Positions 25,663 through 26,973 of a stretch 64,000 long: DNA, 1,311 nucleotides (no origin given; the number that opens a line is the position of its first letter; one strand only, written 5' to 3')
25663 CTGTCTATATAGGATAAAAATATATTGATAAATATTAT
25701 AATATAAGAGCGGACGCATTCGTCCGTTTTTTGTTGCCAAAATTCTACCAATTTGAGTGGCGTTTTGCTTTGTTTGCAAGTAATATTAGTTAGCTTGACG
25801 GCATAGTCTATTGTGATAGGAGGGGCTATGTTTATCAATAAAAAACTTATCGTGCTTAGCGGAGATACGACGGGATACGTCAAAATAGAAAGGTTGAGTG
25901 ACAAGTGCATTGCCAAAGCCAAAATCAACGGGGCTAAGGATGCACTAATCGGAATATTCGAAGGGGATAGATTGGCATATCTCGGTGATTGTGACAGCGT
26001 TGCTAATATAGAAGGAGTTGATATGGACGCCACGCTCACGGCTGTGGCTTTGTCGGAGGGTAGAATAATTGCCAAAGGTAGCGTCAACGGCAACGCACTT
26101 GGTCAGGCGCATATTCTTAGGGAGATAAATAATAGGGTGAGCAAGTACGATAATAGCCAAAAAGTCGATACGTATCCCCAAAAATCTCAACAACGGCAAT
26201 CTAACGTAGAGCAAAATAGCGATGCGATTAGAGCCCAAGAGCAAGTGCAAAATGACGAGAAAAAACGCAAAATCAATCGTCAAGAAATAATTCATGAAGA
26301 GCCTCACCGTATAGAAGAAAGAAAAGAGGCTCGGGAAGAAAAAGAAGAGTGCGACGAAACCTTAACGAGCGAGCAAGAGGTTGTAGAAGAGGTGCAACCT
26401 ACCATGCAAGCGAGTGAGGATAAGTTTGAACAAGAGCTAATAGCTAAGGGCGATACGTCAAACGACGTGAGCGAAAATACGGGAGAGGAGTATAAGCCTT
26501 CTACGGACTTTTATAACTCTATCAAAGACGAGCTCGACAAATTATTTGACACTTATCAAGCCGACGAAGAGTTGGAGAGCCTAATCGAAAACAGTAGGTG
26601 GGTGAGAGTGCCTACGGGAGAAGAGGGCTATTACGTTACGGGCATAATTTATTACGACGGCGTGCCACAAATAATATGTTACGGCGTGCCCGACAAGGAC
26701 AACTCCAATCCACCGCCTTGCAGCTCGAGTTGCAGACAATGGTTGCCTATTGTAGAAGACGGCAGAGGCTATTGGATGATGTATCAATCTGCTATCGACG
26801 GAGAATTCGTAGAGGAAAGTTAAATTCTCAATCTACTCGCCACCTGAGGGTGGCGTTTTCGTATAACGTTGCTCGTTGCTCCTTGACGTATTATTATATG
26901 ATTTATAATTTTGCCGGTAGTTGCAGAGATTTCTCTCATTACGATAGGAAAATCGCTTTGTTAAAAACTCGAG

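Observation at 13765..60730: Dispersed near-palindromic motif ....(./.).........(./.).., 8 copies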

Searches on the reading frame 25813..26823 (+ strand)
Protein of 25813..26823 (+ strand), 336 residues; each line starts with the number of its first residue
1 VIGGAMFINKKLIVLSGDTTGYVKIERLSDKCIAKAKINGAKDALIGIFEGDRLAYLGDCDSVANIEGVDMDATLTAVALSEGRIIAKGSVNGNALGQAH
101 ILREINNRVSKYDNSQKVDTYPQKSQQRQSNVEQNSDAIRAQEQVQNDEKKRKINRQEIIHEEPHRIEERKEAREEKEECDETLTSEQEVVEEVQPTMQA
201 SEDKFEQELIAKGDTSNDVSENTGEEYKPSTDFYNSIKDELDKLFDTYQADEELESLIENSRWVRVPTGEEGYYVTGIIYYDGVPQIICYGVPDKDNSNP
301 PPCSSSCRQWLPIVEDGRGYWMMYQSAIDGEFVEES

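Call 8: search_protein_families(library=ncbifam, proteins=[window:25813-26823:+])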
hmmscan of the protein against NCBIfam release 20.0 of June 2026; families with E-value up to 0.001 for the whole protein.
window:25813-26823:+ (336 aa): 0 families

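Call 29: search_protein_families(library=pfam, proteins=[window:25813-26823:+], max_evalue=0.01)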
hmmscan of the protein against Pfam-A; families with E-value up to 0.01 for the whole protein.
window:25813-26823:+ (336 aa): 0 families
